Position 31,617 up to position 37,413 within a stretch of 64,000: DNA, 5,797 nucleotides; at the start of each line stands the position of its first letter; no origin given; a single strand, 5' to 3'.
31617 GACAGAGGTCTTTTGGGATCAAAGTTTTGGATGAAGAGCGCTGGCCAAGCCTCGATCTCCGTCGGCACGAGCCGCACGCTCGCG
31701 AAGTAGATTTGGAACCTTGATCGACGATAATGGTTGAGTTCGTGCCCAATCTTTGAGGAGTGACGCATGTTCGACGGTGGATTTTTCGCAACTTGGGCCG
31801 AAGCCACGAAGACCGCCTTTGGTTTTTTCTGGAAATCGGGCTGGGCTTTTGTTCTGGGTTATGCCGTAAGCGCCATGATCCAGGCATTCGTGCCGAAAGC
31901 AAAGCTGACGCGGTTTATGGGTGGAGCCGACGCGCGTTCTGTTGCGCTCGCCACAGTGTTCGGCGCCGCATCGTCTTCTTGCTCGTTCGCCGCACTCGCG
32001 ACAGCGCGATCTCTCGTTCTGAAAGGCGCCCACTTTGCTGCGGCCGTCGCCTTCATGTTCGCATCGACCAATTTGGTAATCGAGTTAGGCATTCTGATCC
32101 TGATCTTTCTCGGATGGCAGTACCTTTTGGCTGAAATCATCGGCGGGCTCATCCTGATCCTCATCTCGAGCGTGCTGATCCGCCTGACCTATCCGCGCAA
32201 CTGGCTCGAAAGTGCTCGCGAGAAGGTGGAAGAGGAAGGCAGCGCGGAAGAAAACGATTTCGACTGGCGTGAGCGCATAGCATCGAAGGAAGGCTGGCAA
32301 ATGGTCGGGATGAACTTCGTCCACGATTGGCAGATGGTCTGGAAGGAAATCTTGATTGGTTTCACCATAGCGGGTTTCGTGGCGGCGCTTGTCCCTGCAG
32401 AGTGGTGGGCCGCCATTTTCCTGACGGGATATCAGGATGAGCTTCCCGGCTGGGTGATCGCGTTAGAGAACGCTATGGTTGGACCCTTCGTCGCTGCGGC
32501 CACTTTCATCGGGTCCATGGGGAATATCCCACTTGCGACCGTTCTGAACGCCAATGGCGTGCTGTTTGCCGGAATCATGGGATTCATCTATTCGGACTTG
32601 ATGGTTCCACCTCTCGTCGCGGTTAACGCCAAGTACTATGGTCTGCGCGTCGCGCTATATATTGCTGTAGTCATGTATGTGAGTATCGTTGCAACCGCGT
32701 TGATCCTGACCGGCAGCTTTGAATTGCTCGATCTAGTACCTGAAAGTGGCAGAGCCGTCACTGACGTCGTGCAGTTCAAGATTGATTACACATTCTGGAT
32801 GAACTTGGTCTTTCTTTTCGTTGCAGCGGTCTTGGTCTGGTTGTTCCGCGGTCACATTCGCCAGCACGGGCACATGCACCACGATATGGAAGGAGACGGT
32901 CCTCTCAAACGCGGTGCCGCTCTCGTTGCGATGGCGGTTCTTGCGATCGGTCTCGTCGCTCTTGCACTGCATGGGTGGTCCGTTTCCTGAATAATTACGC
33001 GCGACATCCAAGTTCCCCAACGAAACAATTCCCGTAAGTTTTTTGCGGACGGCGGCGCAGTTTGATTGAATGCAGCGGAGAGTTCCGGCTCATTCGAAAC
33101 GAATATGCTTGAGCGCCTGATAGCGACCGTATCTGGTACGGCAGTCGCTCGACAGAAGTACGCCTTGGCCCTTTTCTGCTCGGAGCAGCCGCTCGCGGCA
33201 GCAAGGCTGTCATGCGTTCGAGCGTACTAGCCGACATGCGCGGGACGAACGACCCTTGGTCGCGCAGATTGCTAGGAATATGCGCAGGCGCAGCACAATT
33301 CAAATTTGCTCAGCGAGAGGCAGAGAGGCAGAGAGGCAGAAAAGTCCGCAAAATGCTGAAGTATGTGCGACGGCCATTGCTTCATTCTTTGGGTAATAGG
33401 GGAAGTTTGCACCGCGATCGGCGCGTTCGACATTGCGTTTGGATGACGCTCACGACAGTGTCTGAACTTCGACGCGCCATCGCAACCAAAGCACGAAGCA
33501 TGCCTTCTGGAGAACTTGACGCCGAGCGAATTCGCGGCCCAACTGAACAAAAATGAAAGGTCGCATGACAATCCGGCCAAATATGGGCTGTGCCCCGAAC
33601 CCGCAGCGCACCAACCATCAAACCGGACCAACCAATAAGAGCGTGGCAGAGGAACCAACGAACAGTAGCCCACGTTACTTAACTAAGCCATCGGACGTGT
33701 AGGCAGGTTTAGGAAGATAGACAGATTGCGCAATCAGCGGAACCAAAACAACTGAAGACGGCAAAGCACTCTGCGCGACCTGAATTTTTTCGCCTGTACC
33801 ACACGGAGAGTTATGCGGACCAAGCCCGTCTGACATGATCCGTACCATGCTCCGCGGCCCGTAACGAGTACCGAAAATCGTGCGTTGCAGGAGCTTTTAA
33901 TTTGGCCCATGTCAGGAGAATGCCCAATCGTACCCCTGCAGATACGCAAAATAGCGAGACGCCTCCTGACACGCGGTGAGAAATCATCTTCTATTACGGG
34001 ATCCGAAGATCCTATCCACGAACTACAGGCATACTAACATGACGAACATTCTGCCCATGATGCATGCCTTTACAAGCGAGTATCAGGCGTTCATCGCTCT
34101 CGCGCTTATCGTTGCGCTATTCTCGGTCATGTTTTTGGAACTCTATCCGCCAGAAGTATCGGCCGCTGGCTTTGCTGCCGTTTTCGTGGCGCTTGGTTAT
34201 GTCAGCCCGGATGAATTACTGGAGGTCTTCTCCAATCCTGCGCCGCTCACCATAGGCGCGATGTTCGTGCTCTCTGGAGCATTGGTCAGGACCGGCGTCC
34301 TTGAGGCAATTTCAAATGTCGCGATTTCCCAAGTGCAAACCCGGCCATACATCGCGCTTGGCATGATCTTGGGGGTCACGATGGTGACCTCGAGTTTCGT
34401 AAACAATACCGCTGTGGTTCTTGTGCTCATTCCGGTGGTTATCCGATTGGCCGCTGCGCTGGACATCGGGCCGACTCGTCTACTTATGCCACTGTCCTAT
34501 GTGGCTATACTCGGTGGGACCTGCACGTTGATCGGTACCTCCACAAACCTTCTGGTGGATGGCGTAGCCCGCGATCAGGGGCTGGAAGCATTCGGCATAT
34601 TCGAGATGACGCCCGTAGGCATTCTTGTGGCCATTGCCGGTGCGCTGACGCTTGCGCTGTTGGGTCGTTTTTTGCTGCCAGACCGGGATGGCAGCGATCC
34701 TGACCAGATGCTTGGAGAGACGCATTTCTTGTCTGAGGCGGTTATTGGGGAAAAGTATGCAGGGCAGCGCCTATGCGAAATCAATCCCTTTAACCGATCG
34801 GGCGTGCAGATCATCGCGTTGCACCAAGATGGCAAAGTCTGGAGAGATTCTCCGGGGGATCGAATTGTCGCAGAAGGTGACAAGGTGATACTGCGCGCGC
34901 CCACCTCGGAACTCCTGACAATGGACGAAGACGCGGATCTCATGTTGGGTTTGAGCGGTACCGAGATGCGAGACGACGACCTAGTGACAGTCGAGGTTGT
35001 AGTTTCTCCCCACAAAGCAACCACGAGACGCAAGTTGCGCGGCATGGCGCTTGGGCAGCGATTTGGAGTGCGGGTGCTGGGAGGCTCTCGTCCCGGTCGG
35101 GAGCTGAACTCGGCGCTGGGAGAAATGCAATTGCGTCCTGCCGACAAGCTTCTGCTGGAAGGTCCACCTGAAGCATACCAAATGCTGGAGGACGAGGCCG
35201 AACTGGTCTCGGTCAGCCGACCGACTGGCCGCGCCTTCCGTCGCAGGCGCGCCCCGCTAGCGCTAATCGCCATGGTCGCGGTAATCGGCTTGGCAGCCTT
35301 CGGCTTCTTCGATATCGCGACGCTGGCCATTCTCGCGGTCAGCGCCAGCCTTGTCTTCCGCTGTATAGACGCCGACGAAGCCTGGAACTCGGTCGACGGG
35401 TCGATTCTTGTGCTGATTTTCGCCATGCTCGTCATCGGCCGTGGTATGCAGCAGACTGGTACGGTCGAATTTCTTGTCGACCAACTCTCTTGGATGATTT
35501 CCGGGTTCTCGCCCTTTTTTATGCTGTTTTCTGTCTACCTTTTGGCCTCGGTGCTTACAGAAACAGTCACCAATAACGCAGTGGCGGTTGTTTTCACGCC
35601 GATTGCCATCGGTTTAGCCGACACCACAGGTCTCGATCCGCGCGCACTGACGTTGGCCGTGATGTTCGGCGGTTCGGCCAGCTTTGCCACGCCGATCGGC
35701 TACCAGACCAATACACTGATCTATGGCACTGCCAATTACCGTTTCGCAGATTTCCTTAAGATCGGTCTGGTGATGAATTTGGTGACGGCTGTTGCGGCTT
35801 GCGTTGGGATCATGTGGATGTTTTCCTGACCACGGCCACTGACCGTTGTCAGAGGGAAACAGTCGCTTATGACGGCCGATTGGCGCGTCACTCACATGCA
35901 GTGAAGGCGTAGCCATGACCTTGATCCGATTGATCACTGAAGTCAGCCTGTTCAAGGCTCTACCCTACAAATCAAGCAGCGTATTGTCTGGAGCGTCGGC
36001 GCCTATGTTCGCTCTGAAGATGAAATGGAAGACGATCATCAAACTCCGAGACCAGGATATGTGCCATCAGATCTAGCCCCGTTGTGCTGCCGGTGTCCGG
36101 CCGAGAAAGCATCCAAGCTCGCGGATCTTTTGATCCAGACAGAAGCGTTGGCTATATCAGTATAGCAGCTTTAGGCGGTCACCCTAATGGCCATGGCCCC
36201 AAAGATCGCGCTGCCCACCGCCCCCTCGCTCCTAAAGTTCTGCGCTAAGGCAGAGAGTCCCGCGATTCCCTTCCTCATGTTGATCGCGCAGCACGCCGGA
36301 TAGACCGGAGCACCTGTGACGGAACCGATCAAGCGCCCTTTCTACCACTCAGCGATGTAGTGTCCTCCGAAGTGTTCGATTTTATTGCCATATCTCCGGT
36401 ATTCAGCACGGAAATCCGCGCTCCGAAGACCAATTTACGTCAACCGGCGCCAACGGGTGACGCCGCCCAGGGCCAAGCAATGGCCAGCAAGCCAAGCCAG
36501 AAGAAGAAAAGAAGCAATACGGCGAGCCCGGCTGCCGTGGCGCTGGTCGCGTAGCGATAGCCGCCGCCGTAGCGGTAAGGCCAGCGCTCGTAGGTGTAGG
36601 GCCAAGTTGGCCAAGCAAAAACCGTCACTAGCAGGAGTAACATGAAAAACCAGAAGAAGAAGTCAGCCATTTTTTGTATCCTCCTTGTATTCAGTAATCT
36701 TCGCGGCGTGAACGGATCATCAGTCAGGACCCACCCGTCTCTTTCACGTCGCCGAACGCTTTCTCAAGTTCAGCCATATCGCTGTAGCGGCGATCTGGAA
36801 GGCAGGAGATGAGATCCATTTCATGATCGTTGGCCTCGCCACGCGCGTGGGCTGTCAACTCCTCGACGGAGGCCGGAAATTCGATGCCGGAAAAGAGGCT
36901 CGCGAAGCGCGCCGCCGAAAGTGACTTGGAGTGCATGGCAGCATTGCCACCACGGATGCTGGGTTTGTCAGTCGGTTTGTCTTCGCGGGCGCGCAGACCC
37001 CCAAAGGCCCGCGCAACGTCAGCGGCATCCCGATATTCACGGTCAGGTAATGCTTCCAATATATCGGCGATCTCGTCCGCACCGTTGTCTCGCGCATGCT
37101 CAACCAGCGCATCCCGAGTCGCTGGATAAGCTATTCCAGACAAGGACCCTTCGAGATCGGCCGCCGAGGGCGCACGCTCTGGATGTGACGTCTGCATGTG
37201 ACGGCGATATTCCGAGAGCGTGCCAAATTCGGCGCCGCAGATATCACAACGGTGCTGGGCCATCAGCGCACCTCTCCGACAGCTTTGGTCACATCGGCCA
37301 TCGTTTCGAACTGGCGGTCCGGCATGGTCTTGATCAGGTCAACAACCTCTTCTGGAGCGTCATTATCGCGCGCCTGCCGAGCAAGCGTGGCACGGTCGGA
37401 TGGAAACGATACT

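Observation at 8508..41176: A ~33-kb island pre-wired to the general stress sigma factor EcfG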

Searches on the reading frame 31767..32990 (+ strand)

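Call 14: search_protein_families(library=pfam, proteins=[window:31767-32990:+], max_evalue=0.01)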
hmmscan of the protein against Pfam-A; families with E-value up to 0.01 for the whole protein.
window:31767-32990:+ (407 aa): 1 family
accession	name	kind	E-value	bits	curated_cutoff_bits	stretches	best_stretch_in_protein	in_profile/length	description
PF03773.19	ArsP_1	-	7.4e-57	193.2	32.3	1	10-314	2-292/294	Predicted permease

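Call 39: search_protein_families(library=ncbifam, proteins=[window:31767-32990:+], max_evalue=0.001)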
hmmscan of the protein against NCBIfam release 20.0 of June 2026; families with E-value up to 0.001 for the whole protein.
window:31767-32990:+ (407 aa): 2 families
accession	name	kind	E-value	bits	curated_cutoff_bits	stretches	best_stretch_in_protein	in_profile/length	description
NF040736.1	efflux_SaoE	equivalog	8.5e-11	41.7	325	1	24-314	19-298/352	efflux transporter SaoE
NF033936.1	CuZnOut_SO0444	equivalog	1.5e-08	34.2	300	1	25-315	9-311/351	SO_0444 family Cu/Zn efflux transporter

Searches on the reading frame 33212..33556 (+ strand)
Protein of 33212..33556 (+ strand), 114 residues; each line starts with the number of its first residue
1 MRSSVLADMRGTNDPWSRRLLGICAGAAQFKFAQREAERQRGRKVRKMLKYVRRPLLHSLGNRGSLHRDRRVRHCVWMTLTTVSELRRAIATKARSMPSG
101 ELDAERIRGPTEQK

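Call 15: search_protein_families(library=pfam, proteins=[window:33212-33556:+], max_evalue=0.01)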
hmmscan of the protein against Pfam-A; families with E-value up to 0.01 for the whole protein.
window:33212-33556:+ (114 aa): 1 family
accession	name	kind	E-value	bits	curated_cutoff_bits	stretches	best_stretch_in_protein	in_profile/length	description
PF13056.11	DUF3918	-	0.0077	16.3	21.3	0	20-55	8-42/43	Protein of unknown function (DUF3918)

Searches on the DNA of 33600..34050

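Call 43: search_rna_families(source=window, start=33600, end=34050, threshold=evalue, max_evalue=1)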
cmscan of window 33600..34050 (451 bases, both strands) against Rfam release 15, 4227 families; matches with E-value up to 1: 0.
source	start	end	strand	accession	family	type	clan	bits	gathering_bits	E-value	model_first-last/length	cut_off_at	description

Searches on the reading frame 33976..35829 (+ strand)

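Call 14: search_protein_families(library=pfam, proteins=[window:33976-35829:+], max_evalue=0.01)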
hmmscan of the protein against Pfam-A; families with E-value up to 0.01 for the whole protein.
window:33976-35829:+ (617 aa): 2 families
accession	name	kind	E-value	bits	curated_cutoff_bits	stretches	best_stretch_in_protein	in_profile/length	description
PF03600.22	CitMHS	-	8.8e-78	262.2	31.9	2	57-562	9-335/336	Citrate transporter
PF02080.26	TrkA_C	-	1.7e-12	47.5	27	2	339-406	2-68/71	TrkA-C domain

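Call 39: search_protein_families(library=ncbifam, proteins=[window:33976-35829:+], max_evalue=0.001)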
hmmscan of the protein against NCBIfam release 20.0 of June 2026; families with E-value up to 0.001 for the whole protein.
window:33976-35829:+ (617 aa): 2 families
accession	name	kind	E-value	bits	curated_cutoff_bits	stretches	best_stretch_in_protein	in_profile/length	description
TIGR00785.1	dass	subfamily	9.7e-32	110.2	198.6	2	423-614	246-443/444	DASS family sodium-coupled anion symporter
NF040989.1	MamN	equivalog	8e-09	34.7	500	1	37-219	2-187/437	magnetosome biogenesis transporter MamN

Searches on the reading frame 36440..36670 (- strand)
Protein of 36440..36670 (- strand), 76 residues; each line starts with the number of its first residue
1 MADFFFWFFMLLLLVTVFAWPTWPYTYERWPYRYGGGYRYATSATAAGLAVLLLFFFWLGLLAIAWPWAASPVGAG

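Call 15: search_protein_families(library=pfam, proteins=[window:36440-36670:-], max_evalue=0.01)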
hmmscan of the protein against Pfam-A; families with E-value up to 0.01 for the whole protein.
window:36440-36670:- (76 aa): 0 families

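Call 73: search_protein_families(library=pfam, proteins=[window:36440-36670:-], max_evalue=1)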
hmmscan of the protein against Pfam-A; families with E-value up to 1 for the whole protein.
window:36440-36670:- (76 aa): 3 families
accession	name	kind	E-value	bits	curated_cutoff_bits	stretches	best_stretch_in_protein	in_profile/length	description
PF12911.12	OppC_N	-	0.054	13.8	23.9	1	4-29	18-43/53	N-terminal TM domain of oligopeptide transport permease C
PF02118.27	Srg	-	0.1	12.7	22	1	6-61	126-181/275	Srg family chemoreceptor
PF07219.19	HemY_N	-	0.7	10.5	31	1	36-65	8-38/107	HemY protein N-terminus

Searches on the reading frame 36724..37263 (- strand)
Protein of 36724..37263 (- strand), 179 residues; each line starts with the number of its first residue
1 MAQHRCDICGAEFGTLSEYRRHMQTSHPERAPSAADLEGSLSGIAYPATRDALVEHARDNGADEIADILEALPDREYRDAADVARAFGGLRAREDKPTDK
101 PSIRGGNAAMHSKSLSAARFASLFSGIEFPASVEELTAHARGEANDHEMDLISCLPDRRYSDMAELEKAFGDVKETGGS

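Call 14: search_protein_families(library=pfam, proteins=[window:36724-37263:-], max_evalue=0.01)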
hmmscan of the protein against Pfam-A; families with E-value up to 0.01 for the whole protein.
window:36724-37263:- (179 aa): 4 families
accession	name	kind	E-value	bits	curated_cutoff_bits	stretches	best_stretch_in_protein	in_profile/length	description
PF11387.14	DUF2795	-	9.2e-26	89.9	25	2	33-84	2-54/54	Protein of unknown function (DUF2795)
PF13894.12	zf-C2H2_4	-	2.6e-05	25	27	1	4-27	1-24/24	C2H2-type zinc finger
PF00096.32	zf-C2H2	-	6.3e-05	23.7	25.2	1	4-27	1-23/23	Zinc finger, C2H2 type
PF13912.12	zf-C2H2_6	-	0.00013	22.3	25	1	4-29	2-26/27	C2H2-type zinc finger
